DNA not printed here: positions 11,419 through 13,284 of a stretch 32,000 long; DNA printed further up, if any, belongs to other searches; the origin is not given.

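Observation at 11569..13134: Second intein (522 aa) splits the RNA polymerase trigger loop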

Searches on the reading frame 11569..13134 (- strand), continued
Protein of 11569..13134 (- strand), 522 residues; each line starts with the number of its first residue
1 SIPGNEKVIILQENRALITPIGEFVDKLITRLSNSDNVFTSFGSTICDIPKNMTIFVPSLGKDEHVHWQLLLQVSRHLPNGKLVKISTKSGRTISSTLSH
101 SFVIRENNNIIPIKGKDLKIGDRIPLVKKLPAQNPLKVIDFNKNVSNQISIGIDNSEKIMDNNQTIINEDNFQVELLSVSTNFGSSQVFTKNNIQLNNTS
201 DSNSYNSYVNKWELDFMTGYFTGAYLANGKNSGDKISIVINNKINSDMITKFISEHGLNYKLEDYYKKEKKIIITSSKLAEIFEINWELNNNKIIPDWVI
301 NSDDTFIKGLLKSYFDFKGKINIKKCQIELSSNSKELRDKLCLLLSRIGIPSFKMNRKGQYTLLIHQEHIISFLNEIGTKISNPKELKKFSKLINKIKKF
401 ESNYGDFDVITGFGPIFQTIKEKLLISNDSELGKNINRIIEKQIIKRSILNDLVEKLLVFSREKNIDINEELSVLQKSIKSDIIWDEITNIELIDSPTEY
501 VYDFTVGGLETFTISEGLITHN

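Call 44: fold_search(model_id=the predicted structure, library=pdb)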
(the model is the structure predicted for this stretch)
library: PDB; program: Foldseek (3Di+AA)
matches with E <= 10: 777; with E <= 0.001: 83
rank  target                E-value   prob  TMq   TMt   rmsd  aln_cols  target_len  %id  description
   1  7qss                  3.3e-25  1.00  0.65  0.78   5.5       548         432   17  Crystal structure of homing endonuclease-associated TliVMA intein (C1A) (released 2022-03-30)
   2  2cw7                  6.4e-23  1.00  0.64  0.62   9.4       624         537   18  Crystal structure of intein homing endonuclease II (released 2006-04-18)
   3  7qsu                  2.3e-20  1.00  0.56  0.78  10.1       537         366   16  Crystal structure of homing endonuclease-associated TliVMA intein (C1A, d333-339) (released 2022-03-30)
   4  1dq3                  2.3e-20  1.00  0.60  0.67   6.1       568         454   15  CRYSTAL STRUCTURE OF AN ARCHAEAL INTEIN-ENCODED HOMING ENDONUCLEASE PI-PFUI (released 2000-07-05)
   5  7qst                  2.3e-18  1.00  0.56  0.79   7.9       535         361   14  Crystal structure of homing endonuclease-associated PhoVMA intein (C1A) (released 2022-03-30)
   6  5o9i_A                2.6e-09  1.00  0.22  0.65   1.9       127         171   24  Crystal structure of transcription factor IIB Mvu mini-intein (released 2017-11-01)
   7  5o9i_B                2.9e-09  1.00  0.23  0.64   2.0       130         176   26  Crystal structure of transcription factor IIB Mvu mini-intein (released 2017-11-01)
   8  1vde_B                6.0e-09  1.00  0.45  0.53   9.0       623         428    8  PI-SCEI, A HOMING ENDONUCLEASE WITH PROTEIN SPLICING ACTIVITY (released 1998-04-08)
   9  5o9j_B                7.8e-09  1.00  0.20  0.49   4.3       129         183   26  Crystal structure of transcription factor IIB Mja mini-intein (released 2017-11-01)
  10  5o9j_A                2.5e-08  1.00  0.19  0.48   4.5       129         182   29  Crystal structure of transcription factor IIB Mja mini-intein (released 2017-11-01)
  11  1vde_A                4.6e-08  1.00  0.39  0.47  24.2       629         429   10  PI-SCEI, A HOMING ENDONUCLEASE WITH PROTEIN SPLICING ACTIVITY (released 1998-04-08)
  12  1jva_B                6.0e-08  1.00  0.44  0.52   8.7       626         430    8  CRYSTAL STRUCTURE OF THE VMA1-DERIVED ENDONUCLEASE BEARING THE N AND C EXTEIN PROPEPTIDES (released 2002-08-29)
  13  2dch                  9.0e-08  1.00  0.27  0.64   4.8       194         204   19  Crystal structure of archaeal intron-encoded homing endonuclease I-Tsp061I (released 2006-07-06)
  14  1ef0_A                1.0e-07  1.00  0.38  0.45  19.9       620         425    8  CRYSTAL STRUCTURE OF PI-SCEI MINIPRECURSOR (released 2000-06-07)
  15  2vs8_K                1.4e-07  1.00  0.26  0.70   3.6       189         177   13  The crystal structure of I-DmoI in complex with DNA and Mn (released 2008-11-11)
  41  4e2t_B                1.1e-06  1.00  0.21  0.59   2.7       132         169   16  Crystal Structures of RadA intein from Pyrococcus horikoshii (released 2012-05-16)
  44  4e2t_A                1.2e-06  1.00  0.20  0.56   2.9       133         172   16  Crystal Structures of RadA intein from Pyrococcus horikoshii (released 2012-05-16)
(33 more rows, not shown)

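Call 47: find_related_loci(query=A2, collection=genome_contigs, flank=3000)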
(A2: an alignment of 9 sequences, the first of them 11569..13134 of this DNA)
Query A2 (522 aa) in genome_contigs; peptide patterns used: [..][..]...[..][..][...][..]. (x = any residue, [..] = any of these).
214 stretches matched a pattern; 197 encode a relative of the query (tblastn E <= 1e-3); the best 80 are kept; 80 distinct loci.
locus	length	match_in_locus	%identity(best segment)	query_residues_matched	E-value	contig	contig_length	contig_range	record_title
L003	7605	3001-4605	43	1-522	2e-126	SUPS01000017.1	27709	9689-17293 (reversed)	MAG: Candidatus Helarchaeota ASGARD archaeon Hel_GB_A NODE_1593_length_27709_cov_13.2839, whole genome shotgun sequence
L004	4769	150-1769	41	1-522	3e-117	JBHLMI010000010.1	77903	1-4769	MAG: Promethearchaeota archaeon isolate DZ2M.271 DZ2M.271@715, whole genome shotgun sequence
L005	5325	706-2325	41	1-522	8e-116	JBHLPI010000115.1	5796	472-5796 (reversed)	MAG: Promethearchaeota archaeon isolate H2M.163 H2M.163@23520, whole genome shotgun sequence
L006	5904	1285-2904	40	1-522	3e-112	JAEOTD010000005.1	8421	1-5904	MAG: Candidatus Hermodarchaeota archaeon isolate YT1_028 k127_1337103, whole genome shotgun sequence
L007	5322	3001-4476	36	1-522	5e-90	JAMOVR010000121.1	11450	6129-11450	MAG: Candidatus Heimdallarchaeota archaeon isolate PIR-30_metabat2_scaf2bin.046 PIR-30_scaffold_2073_c1, whole genome sh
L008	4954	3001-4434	36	1-522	7e-81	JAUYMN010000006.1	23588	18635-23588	MAG: Nanoarchaeota archaeon isolate C24_metabat.bin.88 C24_k141_308129, whole genome shotgun sequence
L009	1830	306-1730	34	1-522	3e-84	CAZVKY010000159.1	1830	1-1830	MAG TPA_asm: uncultured Thermoplasmatales archaeon isolate SRP141376_co2_74 genome assembly, contig: NODE_93114_length_1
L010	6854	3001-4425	34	1-522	3e-80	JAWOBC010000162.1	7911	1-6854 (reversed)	MAG: Thermoplasmatota archaeon isolate BLK2-2.bin.44 k191_2556885, whole genome shotgun sequence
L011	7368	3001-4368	36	21-522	1e-79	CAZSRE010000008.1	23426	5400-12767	MAG TPA_asm: Candidatus Woesearchaeota archaeon isolate SRP050083_co3_192 genome assembly, contig: NODE_1524_length_2342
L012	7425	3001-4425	34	1-522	7e-79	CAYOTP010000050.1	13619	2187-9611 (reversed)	MAG TPA_asm: uncultured Thermoplasmatales archaeon isolate SRP332253_co1_29 genome assembly, contig: NODE_7612_length_13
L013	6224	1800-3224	36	1-522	5e-79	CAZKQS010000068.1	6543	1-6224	MAG TPA_asm: uncultured Thermoplasmatales archaeon isolate SRP332253_co2_176 genome assembly, contig: NODE_12654_length_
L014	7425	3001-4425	36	1-522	7e-79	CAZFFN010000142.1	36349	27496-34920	MAG TPA_asm: uncultured Thermoplasmatales archaeon isolate SRP067234_co1_26 genome assembly, contig: k99_266858, whole g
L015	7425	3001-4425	35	1-522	2e-78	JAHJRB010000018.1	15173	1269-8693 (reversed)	MAG: Nanoarchaeota archaeon isolate OS_PC_MetaG.mb.127 OS_PC_MetaG.mb.127_k141_49290, whole genome shotgun sequence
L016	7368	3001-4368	34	1-522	6e-78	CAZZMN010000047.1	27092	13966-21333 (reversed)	MAG TPA_asm: uncultured archaeon isolate binchicken_co25_50 genome assembly, contig: k141_91354, whole genome shotgun se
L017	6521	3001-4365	36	22-522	3e-77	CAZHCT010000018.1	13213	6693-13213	MAG TPA_asm: Candidatus Woesearchaeota archaeon isolate SRP269290_co3_784 genome assembly, contig: NODE_5557_length_1321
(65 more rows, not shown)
